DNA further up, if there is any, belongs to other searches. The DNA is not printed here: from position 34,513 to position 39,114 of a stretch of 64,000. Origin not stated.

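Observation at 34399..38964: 1433-aa fusion of two BadF/HgdC-type ATPases with 2-hydroxyacyl-CoA-dehydratase-like domains, followed by a ferredoxin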

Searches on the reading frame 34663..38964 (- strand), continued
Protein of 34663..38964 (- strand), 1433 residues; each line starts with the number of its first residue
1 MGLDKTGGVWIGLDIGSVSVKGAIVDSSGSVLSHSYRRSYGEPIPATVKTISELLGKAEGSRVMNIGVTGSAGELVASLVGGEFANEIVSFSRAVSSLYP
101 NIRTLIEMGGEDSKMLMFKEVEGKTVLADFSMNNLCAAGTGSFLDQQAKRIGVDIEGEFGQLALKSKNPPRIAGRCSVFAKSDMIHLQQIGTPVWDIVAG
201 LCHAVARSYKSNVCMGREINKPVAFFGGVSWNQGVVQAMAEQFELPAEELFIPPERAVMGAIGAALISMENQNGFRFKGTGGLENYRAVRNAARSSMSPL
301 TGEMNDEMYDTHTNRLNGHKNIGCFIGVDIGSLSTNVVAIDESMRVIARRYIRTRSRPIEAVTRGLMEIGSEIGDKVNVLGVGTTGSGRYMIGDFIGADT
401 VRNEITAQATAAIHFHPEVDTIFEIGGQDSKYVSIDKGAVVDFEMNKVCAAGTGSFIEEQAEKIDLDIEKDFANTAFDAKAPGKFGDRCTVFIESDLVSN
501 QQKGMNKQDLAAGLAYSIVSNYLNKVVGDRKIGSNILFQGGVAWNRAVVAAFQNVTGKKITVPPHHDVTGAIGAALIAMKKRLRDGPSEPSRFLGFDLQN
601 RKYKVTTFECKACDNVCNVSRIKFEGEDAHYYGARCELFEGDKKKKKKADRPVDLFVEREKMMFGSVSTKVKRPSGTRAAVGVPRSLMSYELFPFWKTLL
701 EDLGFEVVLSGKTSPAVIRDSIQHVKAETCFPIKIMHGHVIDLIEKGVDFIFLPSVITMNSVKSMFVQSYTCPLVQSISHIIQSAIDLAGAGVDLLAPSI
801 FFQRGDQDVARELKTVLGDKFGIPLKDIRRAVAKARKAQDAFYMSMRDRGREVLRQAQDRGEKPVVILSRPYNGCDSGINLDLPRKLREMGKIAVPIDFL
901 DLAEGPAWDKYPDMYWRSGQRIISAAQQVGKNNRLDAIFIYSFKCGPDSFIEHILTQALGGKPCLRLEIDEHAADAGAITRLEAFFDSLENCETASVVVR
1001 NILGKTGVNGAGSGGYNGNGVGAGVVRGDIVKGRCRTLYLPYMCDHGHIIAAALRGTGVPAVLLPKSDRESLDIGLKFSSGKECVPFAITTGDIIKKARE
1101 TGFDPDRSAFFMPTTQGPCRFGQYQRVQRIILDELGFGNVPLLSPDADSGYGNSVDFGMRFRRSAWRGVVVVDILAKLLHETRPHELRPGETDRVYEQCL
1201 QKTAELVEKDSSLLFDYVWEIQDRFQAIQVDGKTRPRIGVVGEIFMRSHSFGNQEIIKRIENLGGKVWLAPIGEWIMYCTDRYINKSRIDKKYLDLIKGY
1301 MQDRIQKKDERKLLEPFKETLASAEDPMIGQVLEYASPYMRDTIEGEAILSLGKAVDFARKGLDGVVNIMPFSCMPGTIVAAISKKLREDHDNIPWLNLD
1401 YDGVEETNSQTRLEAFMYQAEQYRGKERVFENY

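Call 77: find_homologous_proteins(query=L089:3998-8422:+, max_evalue=1e-10)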
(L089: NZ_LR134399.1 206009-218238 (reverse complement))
Query L089:3998-8422:+ (1475 aa): 8000 proteins with E <= 1e-10 among 8000 candidates; the best 120 are listed.
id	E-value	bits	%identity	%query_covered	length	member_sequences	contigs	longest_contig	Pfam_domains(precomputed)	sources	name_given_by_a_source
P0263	0.0e+0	3330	100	100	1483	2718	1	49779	PF01869.27,PF09989.16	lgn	-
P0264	0.0e+0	2827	86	98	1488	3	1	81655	PF01869.27,PF09989.16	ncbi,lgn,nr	ncbi:2-hydroxyacyl-CoA dehydratase [Listeria floridensis]|nr:2-hydroxyacyl-CoA dehydratase [Listeria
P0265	0.0e+0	2807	84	100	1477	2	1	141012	PF01869.27,PF09989.16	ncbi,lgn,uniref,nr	ncbi:2-hydroxyacyl-CoA dehydratase [Listeria ilorinensis]|uniref:2-hydroxyacyl-CoA dehydratase n=1 T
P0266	0.0e+0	2776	82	100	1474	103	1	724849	PF01869.27,PF01548.24,PF09989.16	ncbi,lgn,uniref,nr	ncbi:2-hydroxyacyl-CoA dehydratase [Listeria booriae]|uniref:2-hydroxyacyl-CoA dehydratase n=1 Tax=L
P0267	0.0e+0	2759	83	99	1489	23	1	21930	PF01869.27,PF09989.16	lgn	-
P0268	0.0e+0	2742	83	98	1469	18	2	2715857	PF01869.27,PF09989.16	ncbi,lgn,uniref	ncbi:acyl-CoA dehydratase activase-related protein [Listeria aquatica]|uniref:acyl-CoA dehydratase a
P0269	0.0e+0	2728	81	100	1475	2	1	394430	PF01869.27,PF01548.24,PF09989.16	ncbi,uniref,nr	ncbi:2-hydroxyacyl-CoA dehydratase [Listeria rustica]|uniref:2-hydroxyacyl-CoA dehydratase n=1 Tax=L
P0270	0.0e+0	2681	80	100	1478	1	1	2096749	PF01869.27,PF09989.16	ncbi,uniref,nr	ncbi:2-hydroxyacyl-CoA dehydratase [Listeria sp. PSOL-1]|uniref:2-hydroxyacyl-CoA dehydratase n=1 Ta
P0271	0.0e+0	2224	68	95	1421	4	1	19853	PF01869.27,PF09989.16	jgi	jgi:CoA-substrate-specific enzyme activase, putative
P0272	0.0e+0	2220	68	95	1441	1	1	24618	PF01869.27,PF09989.16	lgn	-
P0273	0.0e+0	1994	61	96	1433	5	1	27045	PF01869.27,PF09989.16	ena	-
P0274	0.0e+0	1986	61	95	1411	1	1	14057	PF01869.27,PF09989.16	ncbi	-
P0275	0.0e+0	1980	61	95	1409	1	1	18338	PF01869.27,PF09989.16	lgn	-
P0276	0.0e+0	1979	61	95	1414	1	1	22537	PF01869.27,PF09989.16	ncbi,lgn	ncbi:MAG: acyl-CoA dehydratase activase-related protein [Thermoactinomyces sp.]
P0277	0.0e+0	1977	61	95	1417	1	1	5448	PF01869.27,PF09989.16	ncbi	ncbi:MAG: acyl-CoA dehydratase activase-related protein [Bacillaceae bacterium]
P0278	0.0e+0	1972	61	96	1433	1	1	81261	PF01869.27,PF09989.16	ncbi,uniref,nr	ncbi:2-hydroxyacyl-CoA dehydratase [Bacillus sp. AGMB 02131]|uniref:2-hydroxyacyl-CoA dehydratase n=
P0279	0.0e+0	1971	61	95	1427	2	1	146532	PF01869.27,PF09989.16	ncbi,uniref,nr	ncbi:2-hydroxyacyl-CoA dehydratase [Gorillibacterium massiliense]|uniref:2-hydroxyacyl-CoA dehydrata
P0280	0.0e+0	1968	60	95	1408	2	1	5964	PF01869.27,PF09989.16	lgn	-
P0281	0.0e+0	1957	60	95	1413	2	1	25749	PF01869.27,PF09989.16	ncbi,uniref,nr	ncbi:2-hydroxyacyl-CoA dehydratase [Thermoactinomyces mirandus]|uniref:2-hydroxyacyl-CoA dehydratase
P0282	0.0e+0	1955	61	95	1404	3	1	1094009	PF01869.27,PF09989.16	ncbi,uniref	ncbi:acyl-CoA dehydratase activase-related protein [Fontibacillus sp. BL9]|uniref:acyl-CoA dehydrata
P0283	0.0e+0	1953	60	96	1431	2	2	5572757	PF01869.27,PF09989.16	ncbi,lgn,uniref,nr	ncbi:2-hydroxyacyl-CoA dehydratase [Paenibacillus aceti]|uniref:2-hydroxyglutaryl-CoA dehydratase n=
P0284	0.0e+0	1953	60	95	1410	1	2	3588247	PF01869.27,PF09989.16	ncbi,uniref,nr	ncbi:2-hydroxyacyl-CoA dehydratase [Paenibacillus sp. GM2]|uniref:2-hydroxyacyl-CoA dehydratase n=1 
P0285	0.0e+0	1952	60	96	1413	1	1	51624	PF01869.27,PF09989.16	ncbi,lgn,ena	-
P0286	0.0e+0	1950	60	95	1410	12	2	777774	PF01869.27,PF09989.16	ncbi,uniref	ncbi:acyl-CoA dehydratase activase-related protein [Paenibacillus motobuensis]|uniref:2-hydroxyacyl-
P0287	0.0e+0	1950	61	96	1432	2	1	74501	PF01869.27,PF09989.16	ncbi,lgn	ncbi:MAG: acyl-CoA dehydratase activase-related protein [Bacillus sp. (in: firmicutes)]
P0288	0.0e+0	1948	60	95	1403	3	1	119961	PF01869.27,PF09989.16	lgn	-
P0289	0.0e+0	1948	60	96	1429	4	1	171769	PF01869.27,PF09989.16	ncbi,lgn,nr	ncbi:CoA-substrate-specific enzyme activase, putative [Paenibacillus sp. NFR01]|nr:CoA-substrate-spe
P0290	0.0e+0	1940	61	95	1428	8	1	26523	PF01869.27,PF09989.16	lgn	-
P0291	0.0e+0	1935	60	95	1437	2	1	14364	PF01869.27,PF09989.16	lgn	-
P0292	0.0e+0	1932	60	95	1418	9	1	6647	PF01869.27,PF09989.16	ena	-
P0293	0.0e+0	1928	59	95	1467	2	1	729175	PF01869.27,PF09989.16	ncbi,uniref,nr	ncbi:2-hydroxyacyl-CoA dehydratase [Gorillibacterium timonense]|uniref:2-hydroxyacyl-CoA dehydratase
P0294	0.0e+0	1928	59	96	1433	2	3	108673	PF01869.27,PF01548.24,PF09989.16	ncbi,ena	-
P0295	0.0e+0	1927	58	97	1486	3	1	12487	PF01869.27,PF09989.16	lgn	-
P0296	0.0e+0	1926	59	96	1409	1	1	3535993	PF01869.27,PF09989.16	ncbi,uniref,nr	ncbi:2-hydroxyacyl-CoA dehydratase [Bacillus massiliigorillae]|uniref:2-hydroxyacyl-CoA dehydratase 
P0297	0.0e+0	1926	60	97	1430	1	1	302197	PF01869.27,PF09989.16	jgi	-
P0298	0.0e+0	1925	59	97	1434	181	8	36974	PF01869.27,PF09989.16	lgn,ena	-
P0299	0.0e+0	1922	60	95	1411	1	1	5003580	PF01869.27,PF09989.16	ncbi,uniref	ncbi:acyl-CoA dehydratase activase-related protein [Paenibacillus sp. BR2-3]|uniref:acyl-CoA dehydra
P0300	0.0e+0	1921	60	95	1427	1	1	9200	PF01869.27,PF09989.16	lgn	-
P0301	0.0e+0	1921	60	95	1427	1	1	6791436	PF01869.27,PF09989.16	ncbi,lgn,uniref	ncbi:acyl-CoA dehydratase activase-related protein [Paenibacillus sp. FSL H8-0315]|uniref:acyl-CoA d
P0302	0.0e+0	1921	60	95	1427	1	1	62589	PF01869.27,PF09989.16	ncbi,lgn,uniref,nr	ncbi:2-hydroxyacyl-CoA dehydratase [Paenibacillus odorifer]|uniref:2-hydroxyacyl-CoA dehydratase n=1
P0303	0.0e+0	1921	59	95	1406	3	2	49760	PF01869.27,PF09989.16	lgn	-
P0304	0.0e+0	1921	59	96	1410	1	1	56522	PF01869.27,PF09989.16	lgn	-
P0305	0.0e+0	1920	60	95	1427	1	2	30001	PF01869.27,PF09989.16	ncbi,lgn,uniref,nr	ncbi:acyl-CoA dehydratase activase-related protein [Paenibacillus odorifer]|uniref:acyl-CoA dehydrat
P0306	0.0e+0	1919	60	95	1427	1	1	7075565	PF01869.27,PF09989.16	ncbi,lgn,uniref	ncbi:acyl-CoA dehydratase activase-related protein [Paenibacillus sp. FSL L8-0696]|uniref:acyl-CoA d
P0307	0.0e+0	1919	60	95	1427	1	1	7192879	PF01869.27,PF09989.16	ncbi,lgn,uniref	ncbi:acyl-CoA dehydratase activase-related protein [Paenibacillus sp. FSL R7-0048]|uniref:acyl-CoA d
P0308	0.0e+0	1919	60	95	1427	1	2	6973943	PF01869.27,PF09989.16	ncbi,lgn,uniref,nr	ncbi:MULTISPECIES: 2-hydroxyacyl-CoA dehydratase [Paenibacillus]|uniref:2-hydroxyacyl-CoA dehydratas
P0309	0.0e+0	1919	60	95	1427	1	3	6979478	PF01869.27,PF09989.16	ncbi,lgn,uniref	ncbi:acyl-CoA dehydratase activase-related protein [Paenibacillus sp. FSL F4-0122]|uniref:acyl-CoA d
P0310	0.0e+0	1919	60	95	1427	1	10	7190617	PF01869.27,PF09989.16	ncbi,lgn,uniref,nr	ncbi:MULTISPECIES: 2-hydroxyacyl-CoA dehydratase [Paenibacillus]|uniref:2-hydroxyacyl-CoA dehydratas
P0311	0.0e+0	1919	60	95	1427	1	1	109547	PF01869.27,PF09989.16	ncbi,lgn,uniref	ncbi:acyl-CoA dehydratase activase-related protein [Paenibacillus sp. FSL L8-0499]|uniref:acyl-CoA d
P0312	0.0e+0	1919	60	95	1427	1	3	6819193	PF01869.27,PF09989.16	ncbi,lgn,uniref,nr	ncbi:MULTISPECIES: 2-hydroxyacyl-CoA dehydratase [Paenibacillus]|uniref:2-hydroxyacyl-CoA dehydratas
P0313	0.0e+0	1918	60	95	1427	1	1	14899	PF01869.27,PF09989.16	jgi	jgi:predicted CoA-substrate-specific enzyme activase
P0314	0.0e+0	1918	59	96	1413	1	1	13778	PF01869.27,PF09989.16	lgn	-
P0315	0.0e+0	1918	60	95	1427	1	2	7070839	PF01869.27,PF09989.16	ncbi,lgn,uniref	ncbi:acyl-CoA dehydratase activase-related protein [Paenibacillus sp. FSL H3-0286]|uniref:acyl-CoA d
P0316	0.0e+0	1918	60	95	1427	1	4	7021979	PF01869.27,PF09989.16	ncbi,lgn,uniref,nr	ncbi:acyl-CoA dehydratase activase-related protein [Paenibacillus sp. FSL E2-0274]|uniref:2-hydroxya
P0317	0.0e+0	1918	60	95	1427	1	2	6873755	PF01869.27,PF09989.16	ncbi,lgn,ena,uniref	ncbi:acyl-CoA dehydratase activase-related protein [Paenibacillus sp. FSL H3-0329]|uniref:acyl-CoA d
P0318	0.0e+0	1918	60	95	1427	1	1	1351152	PF01869.27,PF09989.16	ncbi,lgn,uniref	ncbi:acyl-CoA dehydratase activase-related protein [Paenibacillus sp. FSL H7-0918]|uniref:acyl-CoA d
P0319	0.0e+0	1918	60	95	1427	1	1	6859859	PF01869.27,PF09989.16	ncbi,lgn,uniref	ncbi:acyl-CoA dehydratase activase-related protein [Paenibacillus sp. FSL R7-0163]|uniref:acyl-CoA d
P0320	0.0e+0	1918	60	95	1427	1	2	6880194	PF01869.27,PF09989.16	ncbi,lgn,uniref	ncbi:acyl-CoA dehydratase activase-related protein [Paenibacillus sp. FSL R5-0876]|uniref:acyl-CoA d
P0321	0.0e+0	1918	58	95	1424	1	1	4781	PF01869.27,PF09989.16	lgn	-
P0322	0.0e+0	1917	60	95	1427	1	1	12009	PF01869.27,PF09989.16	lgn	-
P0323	0.0e+0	1917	60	95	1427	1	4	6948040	PF01869.27,PF09989.16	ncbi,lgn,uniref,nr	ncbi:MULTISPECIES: 2-hydroxyacyl-CoA dehydratase [Paenibacillus]|uniref:2-hydroxyacyl-CoA dehydratas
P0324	0.0e+0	1917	60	95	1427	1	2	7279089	PF01869.27,PF09989.16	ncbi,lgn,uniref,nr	ncbi:acyl-CoA dehydratase activase-related protein [Paenibacillus sp. FSL R10-2796]|uniref:2-hydroxy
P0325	0.0e+0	1917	60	95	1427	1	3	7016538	PF01869.27,PF09989.16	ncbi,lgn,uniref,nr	ncbi:acyl-CoA dehydratase activase-related protein [Paenibacillus sp. FSL L8-0323]|uniref:2-hydroxya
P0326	0.0e+0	1917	60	95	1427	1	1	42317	PF01869.27,PF09989.16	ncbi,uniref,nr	ncbi:2-hydroxyacyl-CoA dehydratase [Paenibacillus odorifer]|uniref:2-hydroxyacyl-CoA dehydratase n=1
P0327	0.0e+0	1917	60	95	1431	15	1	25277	PF01869.27,PF09989.16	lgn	-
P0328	0.0e+0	1917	60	95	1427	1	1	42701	PF01869.27,PF09989.16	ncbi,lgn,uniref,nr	ncbi:2-hydroxyacyl-CoA dehydratase [Paenibacillus odorifer]|uniref:2-hydroxyacyl-CoA dehydratase n=1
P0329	0.0e+0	1917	60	95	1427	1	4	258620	PF01869.27,PF09989.16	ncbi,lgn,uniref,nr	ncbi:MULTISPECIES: 2-hydroxyacyl-CoA dehydratase [Paenibacillus]|uniref:2-hydroxyacyl-CoA dehydratas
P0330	0.0e+0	1917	60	95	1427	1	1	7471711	PF01869.27,PF09989.16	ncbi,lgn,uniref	ncbi:acyl-CoA dehydratase activase-related protein [Paenibacillus sp. FSL L8-0506]|uniref:acyl-CoA d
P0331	0.0e+0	1917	60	95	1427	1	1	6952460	PF01869.27,PF09989.16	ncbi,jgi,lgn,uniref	ncbi:acyl-CoA dehydratase activase-related protein [Paenibacillus sp. FSL H7-0323]|jgi:predicted CoA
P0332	0.0e+0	1916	60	95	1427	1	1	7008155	PF01869.27,PF09989.16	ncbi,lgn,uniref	ncbi:acyl-CoA dehydratase activase-related protein [Paenibacillus sp. FSL R7-0189]|uniref:acyl-CoA d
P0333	0.0e+0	1916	60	95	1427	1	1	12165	PF01869.27,PF09989.16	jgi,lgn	-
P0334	0.0e+0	1916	59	96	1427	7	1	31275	PF01869.27,PF09989.16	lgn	-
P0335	0.0e+0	1916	60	95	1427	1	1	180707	PF01869.27,PF09989.16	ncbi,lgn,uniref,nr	ncbi:2-hydroxyacyl-CoA dehydratase [Paenibacillus odorifer]|uniref:2-hydroxyacyl-CoA dehydratase n=1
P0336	0.0e+0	1916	60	95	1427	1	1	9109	PF01869.27,PF09989.16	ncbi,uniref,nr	ncbi:2-hydroxyacyl-CoA dehydratase [Paenibacillus odorifer]|uniref:2-hydroxyacyl-CoA dehydratase n=1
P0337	0.0e+0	1916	60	95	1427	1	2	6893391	PF01869.27,PF09989.16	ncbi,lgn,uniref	ncbi:acyl-CoA dehydratase activase-related protein [Paenibacillus sp. FSL H7-0943]|uniref:acyl-CoA d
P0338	0.0e+0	1916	60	95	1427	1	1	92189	PF01869.27,PF09989.16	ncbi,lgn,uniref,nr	ncbi:2-hydroxyacyl-CoA dehydratase [Paenibacillus odorifer]|uniref:2-hydroxyacyl-CoA dehydratase n=1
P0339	0.0e+0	1916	60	95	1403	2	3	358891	PF01869.27,PF09989.16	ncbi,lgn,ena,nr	ncbi:2-hydroxyglutaryl-CoA dehydratase [Paenibacillus timonensis]|nr:2-hydroxyacyl-CoA dehydratase [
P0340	0.0e+0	1915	60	95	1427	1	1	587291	PF01869.27,PF09989.16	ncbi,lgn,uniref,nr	ncbi:2-hydroxyacyl-CoA dehydratase [Paenibacillus odorifer]|uniref:2-hydroxyacyl-CoA dehydratase n=1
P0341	0.0e+0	1915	60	95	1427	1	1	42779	PF01869.27,PF09989.16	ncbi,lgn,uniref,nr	ncbi:2-hydroxyacyl-CoA dehydratase [Paenibacillus odorifer]|uniref:2-hydroxyacyl-CoA dehydratase n=1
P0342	0.0e+0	1915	60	95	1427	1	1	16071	PF01869.27,PF09989.16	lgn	-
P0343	0.0e+0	1915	60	95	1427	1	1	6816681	PF01869.27,PF09989.16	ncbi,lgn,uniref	ncbi:acyl-CoA dehydratase activase-related protein [Paenibacillus sp. FSL L8-0493]|uniref:acyl-CoA d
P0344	0.0e+0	1915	60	95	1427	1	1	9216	PF01869.27,PF09989.16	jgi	-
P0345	0.0e+0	1915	60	95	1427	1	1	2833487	PF01869.27,PF09989.16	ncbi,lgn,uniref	ncbi:acyl-CoA dehydratase activase-related protein [Paenibacillus sp. FSL R5-0887]|uniref:acyl-CoA d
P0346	0.0e+0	1914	60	95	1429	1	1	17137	PF01869.27,PF09989.16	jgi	jgi:predicted CoA-substrate-specific enzyme activase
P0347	0.0e+0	1914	60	95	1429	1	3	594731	PF01869.27,PF09989.16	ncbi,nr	ncbi:putative CoA-substrate-specific enzyme activase [Paenibacillus sp. PastH-3]|nr:putative CoA-sub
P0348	0.0e+0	1914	60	95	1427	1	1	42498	PF01869.27,PF09989.16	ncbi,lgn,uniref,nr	ncbi:2-hydroxyacyl-CoA dehydratase [Paenibacillus odorifer]|uniref:2-hydroxyacyl-CoA dehydratase n=1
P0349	0.0e+0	1914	60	95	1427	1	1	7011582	PF01869.27,PF09989.16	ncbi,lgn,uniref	ncbi:acyl-CoA dehydratase activase-related protein [Paenibacillus sp. FSL E2-0190]|uniref:acyl-CoA d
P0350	0.0e+0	1914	60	95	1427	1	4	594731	PF01869.27,PF09989.16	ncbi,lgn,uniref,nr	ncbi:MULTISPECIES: 2-hydroxyacyl-CoA dehydratase [Paenibacillus]|uniref:2-hydroxyacyl-CoA dehydratas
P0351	0.0e+0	1914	60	95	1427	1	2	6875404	PF01869.27,PF09989.16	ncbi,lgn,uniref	ncbi:acyl-CoA dehydratase activase-related protein [Paenibacillus sp. FSL H8-0260]|uniref:acyl-CoA d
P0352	0.0e+0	1913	60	95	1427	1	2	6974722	PF01869.27,PF09989.16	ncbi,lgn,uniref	ncbi:acyl-CoA dehydratase activase-related protein [Paenibacillus sp. FSL P2-0121]|uniref:acyl-CoA d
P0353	0.0e+0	1912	60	95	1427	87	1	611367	PF01869.27,PF09989.16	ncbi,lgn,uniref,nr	ncbi:2-hydroxyacyl-CoA dehydratase [Paenibacillus odorifer]|uniref:2-hydroxyglutaryl-CoA dehydratase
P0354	0.0e+0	1912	60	95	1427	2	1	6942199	PF01869.27,PF09989.16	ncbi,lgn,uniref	ncbi:acyl-CoA dehydratase activase-related protein [Paenibacillus sp. FSL R10-2791]|uniref:acyl-CoA 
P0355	0.0e+0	1911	60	95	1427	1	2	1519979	PF01869.27,PF09989.16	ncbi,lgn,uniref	ncbi:acyl-CoA dehydratase activase-related protein [Paenibacillus sp. FSL H3-0310]|uniref:acyl-CoA d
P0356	0.0e+0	1911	60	95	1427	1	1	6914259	PF01869.27,PF09989.16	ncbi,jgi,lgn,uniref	ncbi:acyl-CoA dehydratase activase-related protein [Paenibacillus sp. FSL H7-0690]|jgi:predicted CoA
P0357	0.0e+0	1911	60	95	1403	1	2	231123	PF01869.27,PF09989.16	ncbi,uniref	ncbi:acyl-CoA dehydratase activase-related protein [Paenibacillus rhizolycopersici]|uniref:acyl-CoA 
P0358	0.0e+0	1910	60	95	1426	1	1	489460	PF01869.27,PF09989.16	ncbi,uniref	ncbi:acyl-CoA dehydratase activase-related protein [Paenibacillus sp. sgz500958]|uniref:acyl-CoA deh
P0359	0.0e+0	1910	60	95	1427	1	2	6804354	PF01869.27,PF09989.16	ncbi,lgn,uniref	ncbi:acyl-CoA dehydratase activase-related protein [Paenibacillus sp. FSL H8-0282]|uniref:acyl-CoA d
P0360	0.0e+0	1909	59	96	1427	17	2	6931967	PF01869.27,PF09989.16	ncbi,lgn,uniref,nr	ncbi:2-hydroxyacyl-CoA dehydratase [Paenibacillus sp. FSL R7-0331]|uniref:2-hydroxyacyl-CoA dehydrat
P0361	0.0e+0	1909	59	95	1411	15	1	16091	PF01869.27,PF09989.16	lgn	-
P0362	0.0e+0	1908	60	95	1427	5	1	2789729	PF01869.27,PF09989.16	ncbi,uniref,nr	ncbi:2-hydroxyacyl-CoA dehydratase [Paenibacillus wynnii]|uniref:2-hydroxyacyl-CoA dehydratase n=1 T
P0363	0.0e+0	1908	58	97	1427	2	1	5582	PF01869.27,PF09989.16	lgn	-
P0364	0.0e+0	1907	60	95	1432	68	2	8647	PF01869.27,PF09989.16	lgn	-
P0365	0.0e+0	1905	60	95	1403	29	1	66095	PF01869.27,PF09989.16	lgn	-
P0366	0.0e+0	1905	60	95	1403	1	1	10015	PF01869.27,PF09989.16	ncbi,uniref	ncbi:acyl-CoA dehydratase activase-related protein [Paenibacillus macerans]|uniref:acyl-CoA dehydrat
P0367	0.0e+0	1905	60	95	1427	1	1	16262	PF01869.27,PF09989.16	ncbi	-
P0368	0.0e+0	1903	59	95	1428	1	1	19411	PF01869.27,PF09989.16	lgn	-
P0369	0.0e+0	1900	58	96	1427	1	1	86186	PF01869.27,PF09989.16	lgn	-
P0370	0.0e+0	1900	59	95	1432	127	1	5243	PF01869.27,PF09989.16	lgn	-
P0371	0.0e+0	1898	59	95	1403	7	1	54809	PF01869.27,PF09989.16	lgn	-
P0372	0.0e+0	1898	59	95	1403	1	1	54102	PF01869.27,PF09989.16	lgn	-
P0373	0.0e+0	1896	60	95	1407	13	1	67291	PF01869.27,PF09989.16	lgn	-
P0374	0.0e+0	1896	60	95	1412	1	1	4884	PF01869.27,PF09989.16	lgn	-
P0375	0.0e+0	1895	59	95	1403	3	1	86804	PF01869.27,PF09989.16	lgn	-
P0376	0.0e+0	1894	59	95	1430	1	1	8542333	PF01869.27,PF09989.16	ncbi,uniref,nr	ncbi:2-hydroxyacyl-CoA dehydratase [Paenibacillus donghaensis]|uniref:2-hydroxyglutaryl-CoA dehydrat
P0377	0.0e+0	1894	59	95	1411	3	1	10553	PF01869.27,PF09989.16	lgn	-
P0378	0.0e+0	1883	60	95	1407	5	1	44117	PF01869.27,PF09989.16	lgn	-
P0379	0.0e+0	1882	58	95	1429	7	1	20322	PF01869.27,PF09989.16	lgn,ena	-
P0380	0.0e+0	1882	59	95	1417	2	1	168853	PF01869.27,PF09989.16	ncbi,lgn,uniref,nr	ncbi:2-hydroxyacyl-CoA dehydratase [Paenibacillus spiritus]|uniref:2-hydroxyacyl-CoA dehydratase n=1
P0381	0.0e+0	1880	58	96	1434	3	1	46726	PF01869.27,PF09989.16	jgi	jgi:predicted CoA-substrate-specific enzyme activase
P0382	0.0e+0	1878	58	96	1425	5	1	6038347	PF01869.27,PF09989.16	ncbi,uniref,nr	ncbi:2-hydroxyacyl-CoA dehydratase [Paenibacillus durus]|uniref:2-hydroxyacyl-CoA dehydratase n=1 Ta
